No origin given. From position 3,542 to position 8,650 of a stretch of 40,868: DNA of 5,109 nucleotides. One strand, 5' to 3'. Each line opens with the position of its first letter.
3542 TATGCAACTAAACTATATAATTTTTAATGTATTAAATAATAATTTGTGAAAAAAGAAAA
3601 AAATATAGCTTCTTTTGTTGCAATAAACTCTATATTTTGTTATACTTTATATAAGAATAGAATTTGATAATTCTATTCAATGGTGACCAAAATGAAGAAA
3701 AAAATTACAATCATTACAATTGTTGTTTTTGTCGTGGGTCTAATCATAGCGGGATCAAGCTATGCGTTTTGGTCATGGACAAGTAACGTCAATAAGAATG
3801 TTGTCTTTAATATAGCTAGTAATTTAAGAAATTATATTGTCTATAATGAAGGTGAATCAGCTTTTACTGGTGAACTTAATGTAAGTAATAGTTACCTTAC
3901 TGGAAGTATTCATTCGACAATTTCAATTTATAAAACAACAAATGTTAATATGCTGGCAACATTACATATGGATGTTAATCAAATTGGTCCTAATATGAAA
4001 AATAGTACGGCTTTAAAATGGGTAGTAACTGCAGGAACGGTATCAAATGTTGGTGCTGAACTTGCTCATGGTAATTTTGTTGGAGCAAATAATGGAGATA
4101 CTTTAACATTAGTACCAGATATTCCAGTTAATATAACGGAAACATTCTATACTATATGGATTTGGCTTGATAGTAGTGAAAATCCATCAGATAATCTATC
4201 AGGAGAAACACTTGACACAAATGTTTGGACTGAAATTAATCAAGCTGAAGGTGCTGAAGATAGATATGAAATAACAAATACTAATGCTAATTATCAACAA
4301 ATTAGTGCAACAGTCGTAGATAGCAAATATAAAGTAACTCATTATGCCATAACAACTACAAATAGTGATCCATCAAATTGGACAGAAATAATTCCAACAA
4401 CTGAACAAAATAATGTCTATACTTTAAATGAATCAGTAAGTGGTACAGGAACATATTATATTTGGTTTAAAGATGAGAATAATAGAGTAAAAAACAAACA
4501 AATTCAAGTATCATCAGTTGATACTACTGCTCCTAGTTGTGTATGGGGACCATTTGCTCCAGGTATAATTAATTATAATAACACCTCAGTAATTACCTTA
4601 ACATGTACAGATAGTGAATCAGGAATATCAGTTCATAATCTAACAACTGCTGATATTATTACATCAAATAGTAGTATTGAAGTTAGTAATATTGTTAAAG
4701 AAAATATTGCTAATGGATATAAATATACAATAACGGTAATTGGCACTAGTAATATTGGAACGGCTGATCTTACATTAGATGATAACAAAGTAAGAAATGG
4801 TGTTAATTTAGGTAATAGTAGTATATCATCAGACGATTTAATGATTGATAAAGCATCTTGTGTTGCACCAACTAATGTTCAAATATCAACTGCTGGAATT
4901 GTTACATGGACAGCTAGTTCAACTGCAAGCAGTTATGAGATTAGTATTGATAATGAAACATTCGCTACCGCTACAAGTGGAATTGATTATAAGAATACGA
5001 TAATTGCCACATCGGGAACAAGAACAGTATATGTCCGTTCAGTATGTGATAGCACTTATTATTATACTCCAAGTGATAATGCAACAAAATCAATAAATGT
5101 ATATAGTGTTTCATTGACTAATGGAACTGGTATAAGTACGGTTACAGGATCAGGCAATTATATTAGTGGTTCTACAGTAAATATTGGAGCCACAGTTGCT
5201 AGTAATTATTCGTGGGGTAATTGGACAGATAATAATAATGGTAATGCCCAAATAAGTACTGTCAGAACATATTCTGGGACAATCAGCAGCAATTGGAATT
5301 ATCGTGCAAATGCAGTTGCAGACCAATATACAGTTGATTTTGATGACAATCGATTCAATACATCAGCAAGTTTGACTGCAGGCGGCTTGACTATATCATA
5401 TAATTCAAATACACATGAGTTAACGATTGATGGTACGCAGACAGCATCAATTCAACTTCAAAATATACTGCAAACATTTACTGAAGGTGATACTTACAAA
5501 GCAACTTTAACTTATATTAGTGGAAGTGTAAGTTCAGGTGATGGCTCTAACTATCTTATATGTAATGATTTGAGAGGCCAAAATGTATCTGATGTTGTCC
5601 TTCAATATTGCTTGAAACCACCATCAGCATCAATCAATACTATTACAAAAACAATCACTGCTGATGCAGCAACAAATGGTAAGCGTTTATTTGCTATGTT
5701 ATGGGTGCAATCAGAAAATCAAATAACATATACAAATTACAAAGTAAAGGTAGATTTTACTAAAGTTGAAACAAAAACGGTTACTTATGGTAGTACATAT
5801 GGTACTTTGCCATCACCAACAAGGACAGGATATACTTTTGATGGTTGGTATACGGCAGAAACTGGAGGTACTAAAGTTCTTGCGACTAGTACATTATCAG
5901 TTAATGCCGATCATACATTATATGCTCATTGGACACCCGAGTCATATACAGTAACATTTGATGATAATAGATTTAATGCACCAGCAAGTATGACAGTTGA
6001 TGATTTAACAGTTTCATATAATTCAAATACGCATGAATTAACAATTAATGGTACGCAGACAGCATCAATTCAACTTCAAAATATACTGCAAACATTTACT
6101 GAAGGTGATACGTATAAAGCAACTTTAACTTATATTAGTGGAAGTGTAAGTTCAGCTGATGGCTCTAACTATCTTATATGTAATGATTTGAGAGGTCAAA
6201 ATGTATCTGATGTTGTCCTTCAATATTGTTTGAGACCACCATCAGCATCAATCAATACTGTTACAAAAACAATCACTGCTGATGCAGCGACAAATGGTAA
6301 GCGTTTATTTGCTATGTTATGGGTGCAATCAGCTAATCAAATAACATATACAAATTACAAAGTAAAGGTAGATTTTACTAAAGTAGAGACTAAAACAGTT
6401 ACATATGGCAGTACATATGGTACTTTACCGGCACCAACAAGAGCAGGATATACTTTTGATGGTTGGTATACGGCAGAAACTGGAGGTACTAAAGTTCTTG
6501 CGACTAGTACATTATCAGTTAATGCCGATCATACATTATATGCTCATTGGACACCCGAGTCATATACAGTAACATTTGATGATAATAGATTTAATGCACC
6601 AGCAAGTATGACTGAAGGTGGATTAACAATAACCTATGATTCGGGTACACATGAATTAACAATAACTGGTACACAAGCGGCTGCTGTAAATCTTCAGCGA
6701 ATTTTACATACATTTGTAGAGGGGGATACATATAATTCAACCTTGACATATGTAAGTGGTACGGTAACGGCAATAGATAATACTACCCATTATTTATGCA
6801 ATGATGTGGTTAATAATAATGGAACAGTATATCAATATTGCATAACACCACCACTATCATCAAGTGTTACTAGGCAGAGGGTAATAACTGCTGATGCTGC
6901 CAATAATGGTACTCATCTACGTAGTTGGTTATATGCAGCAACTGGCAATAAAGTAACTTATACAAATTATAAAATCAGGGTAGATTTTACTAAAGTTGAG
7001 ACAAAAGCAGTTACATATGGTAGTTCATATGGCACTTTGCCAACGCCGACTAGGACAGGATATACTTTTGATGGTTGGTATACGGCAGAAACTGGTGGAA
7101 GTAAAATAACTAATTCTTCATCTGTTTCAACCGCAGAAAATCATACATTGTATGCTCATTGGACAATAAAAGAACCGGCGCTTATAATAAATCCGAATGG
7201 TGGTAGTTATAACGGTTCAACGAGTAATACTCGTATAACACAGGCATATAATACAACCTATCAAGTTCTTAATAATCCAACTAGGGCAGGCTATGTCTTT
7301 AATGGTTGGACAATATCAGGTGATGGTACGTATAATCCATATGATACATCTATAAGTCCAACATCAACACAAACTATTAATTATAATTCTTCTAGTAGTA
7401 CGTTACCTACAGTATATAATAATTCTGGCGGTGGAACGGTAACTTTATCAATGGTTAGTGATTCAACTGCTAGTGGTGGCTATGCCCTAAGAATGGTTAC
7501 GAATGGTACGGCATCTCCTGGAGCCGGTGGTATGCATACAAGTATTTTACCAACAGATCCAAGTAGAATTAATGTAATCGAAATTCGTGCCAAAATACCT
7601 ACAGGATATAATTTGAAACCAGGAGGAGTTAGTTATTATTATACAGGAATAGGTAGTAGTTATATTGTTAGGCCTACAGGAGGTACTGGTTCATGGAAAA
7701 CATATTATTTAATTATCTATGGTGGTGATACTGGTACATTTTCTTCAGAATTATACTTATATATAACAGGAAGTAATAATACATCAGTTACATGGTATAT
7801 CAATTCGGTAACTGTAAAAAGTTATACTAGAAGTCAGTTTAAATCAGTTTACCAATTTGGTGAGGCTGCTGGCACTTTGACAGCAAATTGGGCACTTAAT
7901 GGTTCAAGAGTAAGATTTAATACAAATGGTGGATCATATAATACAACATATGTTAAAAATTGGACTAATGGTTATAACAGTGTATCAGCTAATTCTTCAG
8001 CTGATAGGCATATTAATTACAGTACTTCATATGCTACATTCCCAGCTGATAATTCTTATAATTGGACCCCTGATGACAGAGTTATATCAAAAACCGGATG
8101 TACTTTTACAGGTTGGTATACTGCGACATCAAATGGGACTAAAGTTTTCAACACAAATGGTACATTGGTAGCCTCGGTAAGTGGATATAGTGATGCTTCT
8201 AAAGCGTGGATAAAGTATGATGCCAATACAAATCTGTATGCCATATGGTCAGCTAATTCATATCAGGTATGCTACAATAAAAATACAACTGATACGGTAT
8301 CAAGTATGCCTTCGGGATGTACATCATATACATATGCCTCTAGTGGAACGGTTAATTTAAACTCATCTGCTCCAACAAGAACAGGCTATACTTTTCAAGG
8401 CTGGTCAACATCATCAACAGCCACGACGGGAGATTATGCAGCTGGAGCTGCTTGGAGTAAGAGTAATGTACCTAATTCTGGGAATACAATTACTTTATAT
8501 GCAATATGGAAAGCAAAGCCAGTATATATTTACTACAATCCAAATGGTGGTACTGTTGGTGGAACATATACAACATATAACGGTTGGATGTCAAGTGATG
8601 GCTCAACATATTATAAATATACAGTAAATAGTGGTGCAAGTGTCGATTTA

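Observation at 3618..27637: Two giant surface-protein genes share conserved ends around unrelated middles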

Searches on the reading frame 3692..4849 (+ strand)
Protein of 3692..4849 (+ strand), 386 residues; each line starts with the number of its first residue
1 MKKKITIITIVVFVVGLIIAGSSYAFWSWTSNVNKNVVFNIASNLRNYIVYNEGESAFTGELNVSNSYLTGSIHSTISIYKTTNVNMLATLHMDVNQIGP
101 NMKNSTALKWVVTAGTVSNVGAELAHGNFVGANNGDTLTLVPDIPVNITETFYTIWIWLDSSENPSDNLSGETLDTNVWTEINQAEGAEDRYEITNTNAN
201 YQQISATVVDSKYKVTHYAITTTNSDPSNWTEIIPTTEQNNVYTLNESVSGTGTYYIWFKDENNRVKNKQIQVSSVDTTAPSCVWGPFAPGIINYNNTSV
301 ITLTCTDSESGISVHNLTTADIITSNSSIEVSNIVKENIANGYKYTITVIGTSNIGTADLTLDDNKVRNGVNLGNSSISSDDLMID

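Call 15: find_homologous_proteins(query=window:3692-4849:+, max_evalue=0.001)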
Query window:3692-4849:+ (386 aa): 64 proteins with E <= 0.001 among 3536 candidates.
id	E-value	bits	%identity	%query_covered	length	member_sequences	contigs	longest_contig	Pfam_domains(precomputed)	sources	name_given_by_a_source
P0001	3.8e-176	604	73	100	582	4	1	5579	-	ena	-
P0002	7.9e-176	603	73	100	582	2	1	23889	-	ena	-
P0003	1.6e-167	575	93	74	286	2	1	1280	-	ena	-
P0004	1.4e-153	529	67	99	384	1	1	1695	-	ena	-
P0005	4.4e-139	482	61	99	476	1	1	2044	-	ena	-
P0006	3.4e-137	476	60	100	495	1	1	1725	-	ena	-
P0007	3.7e-126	439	55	99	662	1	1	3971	-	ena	-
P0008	4.0e-121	423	59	99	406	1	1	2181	-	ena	-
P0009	4.3e-118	413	54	94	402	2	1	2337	-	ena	-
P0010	5.8e-118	412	55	99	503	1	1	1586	-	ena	-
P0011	1.2e-117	411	54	99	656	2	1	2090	-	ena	-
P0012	5.2e-111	389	52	95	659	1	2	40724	-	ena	-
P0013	2.6e-102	361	51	85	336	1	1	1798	-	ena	-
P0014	3.6e-102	360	48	100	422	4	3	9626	-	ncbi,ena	-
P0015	2.4e-99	351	48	100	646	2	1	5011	-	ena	-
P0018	5.5e-77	277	58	57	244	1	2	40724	-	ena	-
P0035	7.8e-49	185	52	42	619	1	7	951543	-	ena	-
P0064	3.7e-5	41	26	44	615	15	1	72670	-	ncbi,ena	-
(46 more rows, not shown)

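Call 21: find_encoding_contigs(protein=P0012, flank=10000, max_places=3)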
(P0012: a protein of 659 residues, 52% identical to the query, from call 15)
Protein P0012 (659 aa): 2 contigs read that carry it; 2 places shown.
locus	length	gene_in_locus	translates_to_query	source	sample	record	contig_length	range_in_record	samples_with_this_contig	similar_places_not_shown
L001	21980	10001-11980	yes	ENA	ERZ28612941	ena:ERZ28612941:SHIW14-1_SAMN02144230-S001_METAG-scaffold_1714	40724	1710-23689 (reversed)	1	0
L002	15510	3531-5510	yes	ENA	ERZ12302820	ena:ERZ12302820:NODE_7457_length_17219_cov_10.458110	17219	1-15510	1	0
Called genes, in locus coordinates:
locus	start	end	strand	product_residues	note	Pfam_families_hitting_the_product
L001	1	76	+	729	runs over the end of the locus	PF14282:FlxA (weak)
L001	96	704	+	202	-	-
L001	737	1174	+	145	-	PF01668:SmpB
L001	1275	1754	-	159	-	PF18451:CdiA_C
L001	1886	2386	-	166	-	PF18451:CdiA_C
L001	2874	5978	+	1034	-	PF00133:tRNA-synt_1, PF09334:tRNA-synt_1g (faint), PF08264:Anticodon_1, PF19302:DUF5915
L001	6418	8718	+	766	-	PF03477:ATP-cone, PF13597:NRDD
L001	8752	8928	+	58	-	PF13597:NRDD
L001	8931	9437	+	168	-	PF13353:Fer4_12, PF04055:Radical_SAM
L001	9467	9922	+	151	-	PF00692:dUTPase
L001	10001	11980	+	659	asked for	-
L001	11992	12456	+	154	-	-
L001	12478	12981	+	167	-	-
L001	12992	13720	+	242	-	-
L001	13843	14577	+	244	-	-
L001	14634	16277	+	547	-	PF00485:PRK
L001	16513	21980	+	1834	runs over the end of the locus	PF03382:DUF285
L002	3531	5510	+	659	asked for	-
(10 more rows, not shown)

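Call 24: find_related_loci(query=A3, collection=genome_contigs, flank=10000)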
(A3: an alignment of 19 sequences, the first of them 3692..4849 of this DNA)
Query A3 (386 aa) in genome_contigs; peptide patterns used: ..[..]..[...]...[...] (x = any residue, [..] = any of these).
36 stretches matched a pattern; 19 encode a relative of the query (tblastn E <= 1e-3); 19 distinct loci.
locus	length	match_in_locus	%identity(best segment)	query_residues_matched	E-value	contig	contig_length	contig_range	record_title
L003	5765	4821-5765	78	2-316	2e-165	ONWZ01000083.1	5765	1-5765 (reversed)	uncultured Clostridiales bacterium isolate RUG705 genome assembly, contig: k87_18191473, whole genome shotgun sequence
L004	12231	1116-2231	54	2-369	2e-128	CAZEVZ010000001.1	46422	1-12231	MAG TPA_asm: uncultured Muribaculaceae bacterium isolate SRP278969_co1_612 genome assembly, contig: NODE_564_length_4642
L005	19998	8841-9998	48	1-385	2e-104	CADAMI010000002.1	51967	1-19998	MAG: uncultured Erysipelotrichaceae bacterium isolate RUG13428 genome assembly, contig: RUG13428_asm_2, whole genome sho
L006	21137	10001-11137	45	2-383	3e-101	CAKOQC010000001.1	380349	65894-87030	MAG: uncultured Bacilli bacterium isolate REFINED_METABAT215_TOP10_CONTIGS_1500_ASSEMBLY_K77_MERGED__Hadza_MoBio_hadza-A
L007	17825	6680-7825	44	2-385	3e-100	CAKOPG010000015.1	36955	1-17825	MAG: uncultured Bacilli bacterium isolate REFINED_METABAT215_TOP10_CONTIGS_1500_ASSEMBLY_K77_MERGED__Hadza_MoBio_hadza-E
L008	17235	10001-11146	44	2-385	8e-100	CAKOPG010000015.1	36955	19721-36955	MAG: uncultured Bacilli bacterium isolate REFINED_METABAT215_TOP10_CONTIGS_1500_ASSEMBLY_K77_MERGED__Hadza_MoBio_hadza-E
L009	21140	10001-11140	47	1-380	3e-97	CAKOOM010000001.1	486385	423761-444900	MAG: uncultured Bacilli bacterium isolate REFINED_METABAT215_TOP10_CONTIGS_1500_ASSEMBLY_K77_MERGED__Hadza_PheChl_Fiber-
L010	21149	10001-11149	42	2-386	2e-94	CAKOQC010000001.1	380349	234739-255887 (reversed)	MAG: uncultured Bacilli bacterium isolate REFINED_METABAT215_TOP10_CONTIGS_1500_ASSEMBLY_K77_MERGED__Hadza_MoBio_hadza-A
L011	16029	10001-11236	41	2-385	1e-94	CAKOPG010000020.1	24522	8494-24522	MAG: uncultured Bacilli bacterium isolate REFINED_METABAT215_TOP10_CONTIGS_1500_ASSEMBLY_K77_MERGED__Hadza_MoBio_hadza-E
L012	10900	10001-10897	51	2-301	1e-92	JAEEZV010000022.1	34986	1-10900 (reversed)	MAG: Bacillales bacterium isolate Tb.RUG.93 k141_2450670_flag=0_multi=35.4325_len=34986, whole genome shotgun sequence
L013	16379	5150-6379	41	2-385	8e-94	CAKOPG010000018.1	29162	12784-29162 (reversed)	MAG: uncultured Bacilli bacterium isolate REFINED_METABAT215_TOP10_CONTIGS_1500_ASSEMBLY_K77_MERGED__Hadza_MoBio_hadza-E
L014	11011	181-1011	44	1-276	5e-61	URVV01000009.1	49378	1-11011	uncultured Tenericutes bacterium isolate UMGS1402 genome assembly, contig: NODE_10_length_49378_cov_4.664376, whole geno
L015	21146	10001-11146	34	3-380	1e-56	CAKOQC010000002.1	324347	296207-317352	MAG: uncultured Bacilli bacterium isolate REFINED_METABAT215_TOP10_CONTIGS_1500_ASSEMBLY_K77_MERGED__Hadza_MoBio_hadza-A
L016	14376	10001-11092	30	1-353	6e-43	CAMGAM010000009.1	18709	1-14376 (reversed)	MAG: uncultured Tenericutes bacterium isolate ERR2020023_bin.12_metaWRAP_v1.3_MAG genome assembly, contig: ERZ10552019.5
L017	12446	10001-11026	30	76-385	2e-38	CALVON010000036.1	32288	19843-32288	MAG: uncultured Bacilli bacterium isolate E0_DM__bin117 genome assembly, contig: E0_DM__k127_1965027, whole genome shotg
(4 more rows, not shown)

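Call 31: predict_structure(alignment_id=A4)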
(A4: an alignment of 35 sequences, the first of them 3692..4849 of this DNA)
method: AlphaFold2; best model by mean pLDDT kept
length: 386 residues; sequences in the alignment: 35
mean_pLDDT: 83.7   pTM: 0.71
mean pLDDT of the five models: 83.7, 83.2, 82.2, 81.7, 80.5
residues with pLDDT >= 90: 166; 70-90: 161; 50-70: 43; < 50: 16
segments of 3 or more residues with pLDDT < 50: 19-34
pLDDT, mean of each block of 10 residues (from residue 1): 72 61 38 51 67 67 78 87 87 85 81 92 90 87 90 90 66 78 74 87 90 95 95 91 90 95 96 89 96 96 90 75 94 88 93 95 88 90 94
secondary structure, 60 per line:
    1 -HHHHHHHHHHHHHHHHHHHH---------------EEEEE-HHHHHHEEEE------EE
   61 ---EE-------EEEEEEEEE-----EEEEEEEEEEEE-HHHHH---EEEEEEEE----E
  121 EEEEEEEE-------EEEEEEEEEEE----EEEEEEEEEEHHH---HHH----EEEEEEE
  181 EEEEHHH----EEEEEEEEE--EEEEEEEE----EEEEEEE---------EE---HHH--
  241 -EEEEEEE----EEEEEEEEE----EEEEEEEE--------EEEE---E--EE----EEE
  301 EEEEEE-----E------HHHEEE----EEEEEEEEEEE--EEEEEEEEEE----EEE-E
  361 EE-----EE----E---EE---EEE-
elements in order: H2-21 E37-41 H43-48 E49-52 E73-81 E87-98 H100-104 E108-115 E120-128 E136-146 E151-160 E174-184 E192-200 E203-210 E215-221 E242-248 E253-261 E266-273 E282-285 E298-306 E322-324 E329-339 E342-351 E356-358 E360-362 E383-385
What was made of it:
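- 3692..4849 (+): N-module of gene A (aa 1-386). It has a hydrophobic helix (aa 2-21), a jelly-roll domain 1 (aa ~35-185), a beta domain 2 (aa ~192-273), and an Ig-like domain 3 (aa ~282-385) with invariant P281, C283, C305 and D307. AlphaFold2 gives pLDDT 83.7 (call 31).
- AlphaFold2 predicts one helix plus three beta domains, pLDDT 83.7 (call 31).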

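Call 34: fold_search(model_id=the predicted structure, library=pdb)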
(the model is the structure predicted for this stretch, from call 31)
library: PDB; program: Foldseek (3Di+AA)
matches with E <= 10: 1445; with E <= 0.001: 93
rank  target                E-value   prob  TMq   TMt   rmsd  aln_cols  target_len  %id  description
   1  9ijj_P                3.0e-07  0.97  0.15  0.12  30.8       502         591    8  In situ structure of the central apparatus in mouse sperm axoneme. (released 2025-06-04)
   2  3qc6                  3.0e-05  0.98  0.20  0.21  15.3       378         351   11  GspB (released 2011-08-10)
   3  2eic                  4.3e-05  0.97  0.20  0.14  16.5       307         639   10  Crystal Structure of Galactose Oxidase mutant W290F (released 2007-04-24)
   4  5ftx                  4.6e-05  0.94  0.16  0.11  19.9       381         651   13  Structure of surface layer protein SbsC, domains 4-9 (released 2017-02-22)
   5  7k0z_A                5.3e-05  0.91  0.15  0.18  25.2       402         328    8  Marsupial T cell receptor Spl_157 (released 2021-03-24)
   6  5dzy_B                5.6e-05  0.97  0.19  0.18  31.8       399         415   12  Protocadherin beta 8 extracellular cadherin domains 1-4 (released 2016-05-04)
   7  6grt_A                6.3e-05  0.96  0.17  0.12  18.4       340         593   10  Paired immunoglobulin-like receptor B (PirB) or Leukocyte immunoglobulin-like receptor subfamily B member 3 (LILRB3) f (released 2019-02-06)
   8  3lso_A                6.3e-05  0.82  0.16  0.15  24.5       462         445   10  Crystal structure of Putative membrane anchored protein from Corynebacterium diphtheriae (released 2010-02-23)
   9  6grt_B                6.6e-05  0.89  0.17  0.12  22.3       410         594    9  Paired immunoglobulin-like receptor B (PirB) or Leukocyte immunoglobulin-like receptor subfamily B member 3 (LILRB3) f (released 2019-02-06)
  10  6fwx_B                7.7e-05  0.99  0.16  0.28  12.3       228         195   11  Chimeric titin Z1Z2-Z1Z2 tandem (Z1212) functionalized with a GRGDS exogenous peptide from fibronectin (released 2019-03-27)
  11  5vst_A                8.6e-05  1.00  0.18  0.28  11.2       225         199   15  Crystal structure of murine CEACAM1b (released 2017-05-24)
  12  1gof                  9.1e-05  0.96  0.20  0.14  17.0       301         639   11  NOVEL THIOETHER BOND REVEALED BY A 1.7 ANGSTROMS CRYSTAL STRUCTURE OF GALACTOSE OXIDASE (released 1994-01-31)
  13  9ndr                  9.1e-05  0.93  0.20  0.14  20.1       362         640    9  The 1.22 Angstrom crystal structure of galactose oxidase variant with genetically incorporated F2-Tyr495 (released 2026-03-11)
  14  4rtd                  1.0e-04  0.96  0.19  0.07  26.0       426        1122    8  Escherichia coli alpha-2-macroglobulin activated by porcine elastase (released 2015-07-15)
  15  4m00_A                1.0e-04  0.72  0.15  0.13  32.0       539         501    9  Crystal structure of the ligand binding region of staphylococcal adhesion SraP (released 2014-06-18)
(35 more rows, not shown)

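Call 49: search_protein_families(library=ncbifam, proteins=[P0035, P0018], max_evalue=10)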
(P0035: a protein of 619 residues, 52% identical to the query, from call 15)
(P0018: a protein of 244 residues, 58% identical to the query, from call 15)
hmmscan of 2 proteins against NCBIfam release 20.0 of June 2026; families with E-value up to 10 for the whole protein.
P0035 (619 aa): 2 families
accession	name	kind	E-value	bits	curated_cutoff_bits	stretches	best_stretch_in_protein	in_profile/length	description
TIGR04088.1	cognate_SipW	domain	0.074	13.3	19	1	19-36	3-20/34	SipW-dependent-type signal peptide-containing protein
NF033880.1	Prli42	equivalog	0.31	10.9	27.5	1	7-30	1-26/31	stressosome-associated protein Prli42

P0018 (244 aa): 0 families

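Call 72: search_protein_families(library=pfam, proteins=[P0035, P0064, L001:11992-12453:+, L001:12478-12978:+, L001:12992-13717:+], max_evalue=0.1)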
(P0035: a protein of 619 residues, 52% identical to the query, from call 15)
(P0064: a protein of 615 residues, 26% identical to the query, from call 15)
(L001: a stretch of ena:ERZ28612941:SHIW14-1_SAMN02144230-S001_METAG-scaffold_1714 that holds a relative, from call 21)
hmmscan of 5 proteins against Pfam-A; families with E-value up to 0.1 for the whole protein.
P0035 (619 aa): 1 family
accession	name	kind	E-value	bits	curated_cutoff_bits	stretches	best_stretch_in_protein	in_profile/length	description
PF03781.23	FGE-sulfatase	-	0.00012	22.3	23.3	1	447-515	131-195/255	Sulfatase-modifying factor enzyme 1-like domain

P0064 (615 aa): 1 family
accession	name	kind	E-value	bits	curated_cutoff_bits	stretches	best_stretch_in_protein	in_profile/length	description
PF20563.3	DUF6773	-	0.099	12.9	27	0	3-44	83-124/163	Family of unknown function (DUF6773)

L001:11992-12453:+ (154 aa): 1 family
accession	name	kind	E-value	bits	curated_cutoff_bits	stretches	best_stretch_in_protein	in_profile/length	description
PF00397.32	WW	-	0.0094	16.4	26.9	1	86-108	4-28/31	WW domain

L001:12478-12978:+ (167 aa): 1 family
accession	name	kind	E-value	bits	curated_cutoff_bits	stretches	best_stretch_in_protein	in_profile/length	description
PF19213.5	CoV_NSP6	-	0.011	16.4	25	1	10-149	16-161/263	Coronavirus replicase NSP6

L001:12992-13717:+ (242 aa): 0 families

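Call 86: find_encoding_contigs(protein=P0002, flank=10000, max_places=3)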
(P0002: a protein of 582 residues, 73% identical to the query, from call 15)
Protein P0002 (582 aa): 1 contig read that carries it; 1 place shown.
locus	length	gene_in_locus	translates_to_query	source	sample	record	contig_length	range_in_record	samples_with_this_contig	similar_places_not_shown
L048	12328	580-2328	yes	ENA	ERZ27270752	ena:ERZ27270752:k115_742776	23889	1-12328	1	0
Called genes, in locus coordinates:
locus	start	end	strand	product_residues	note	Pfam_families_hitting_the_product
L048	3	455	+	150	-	?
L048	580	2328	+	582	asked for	-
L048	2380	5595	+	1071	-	PF09479:Flg_new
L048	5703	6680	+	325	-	PF01547:SBP_bac_1, PF13416:SBP_bac_8, PF13531:SBP_bac_11 (weak), PF13343:SBP_bac_6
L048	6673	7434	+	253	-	PF02463:SMC_N (weak), PF03215:Rad17 (weak), PF00005:ABC_tran, PF13304:AAA_21 (faint)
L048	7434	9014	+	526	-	PF00528:BPD_transp_1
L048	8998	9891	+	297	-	PF24409:wHTH-PRTase_assc (weak), PF00483:NTP_transferase, PF12804:NTP_transf_3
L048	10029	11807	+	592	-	PF00884:Sulfatase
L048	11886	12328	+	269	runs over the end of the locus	PF04991:LicD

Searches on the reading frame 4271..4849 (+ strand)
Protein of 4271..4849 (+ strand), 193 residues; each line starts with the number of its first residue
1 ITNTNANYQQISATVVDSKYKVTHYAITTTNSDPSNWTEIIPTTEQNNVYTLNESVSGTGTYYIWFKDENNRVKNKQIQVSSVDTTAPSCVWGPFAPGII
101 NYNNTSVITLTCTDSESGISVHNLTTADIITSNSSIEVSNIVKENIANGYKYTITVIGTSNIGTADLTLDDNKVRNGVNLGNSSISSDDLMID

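Call 33: search_protein_families(library=pfam, proteins=[window:4271-4849:+], max_evalue=1)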
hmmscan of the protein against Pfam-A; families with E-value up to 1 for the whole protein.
window:4271-4849:+ (193 aa): 2 families
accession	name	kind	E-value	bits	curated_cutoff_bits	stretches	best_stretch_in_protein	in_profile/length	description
PF22125.1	Lreu_0056_like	-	0.0034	18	26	1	57-87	51-81/117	Hypotheical protein Lreu_0056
PF24893.1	DUF7743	-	0.0036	17.4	27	1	102-175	17-86/120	Domain of unknown function (DUF7743)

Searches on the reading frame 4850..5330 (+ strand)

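Call 33: search_protein_families(library=pfam, proteins=[window:4850-5330:+], max_evalue=1)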
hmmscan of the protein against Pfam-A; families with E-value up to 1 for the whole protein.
window:4850-5330:+ (160 aa): 1 family
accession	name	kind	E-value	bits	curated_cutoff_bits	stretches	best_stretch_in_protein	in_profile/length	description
PF18998.6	Flg_new_2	-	8.1e-05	23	23.6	1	85-144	1-64/73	Divergent InlB B-repeat domain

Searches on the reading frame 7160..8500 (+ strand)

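Call 33: search_protein_families(library=pfam, proteins=[window:7160-8500:+], max_evalue=1)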
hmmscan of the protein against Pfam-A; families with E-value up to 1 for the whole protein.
window:7160-8500:+ (447 aa): 2 families
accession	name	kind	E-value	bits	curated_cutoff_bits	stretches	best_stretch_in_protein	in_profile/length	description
PF09479.16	Flg_new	-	3.7e-16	59.4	27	3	12-70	7-57/65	Listeria-Bacteroides repeat domain (List_Bact_rpt)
PF16850.11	Inhibitor_I66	-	0.013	15.9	27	1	318-369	54-107/146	Peptidase inhibitor I66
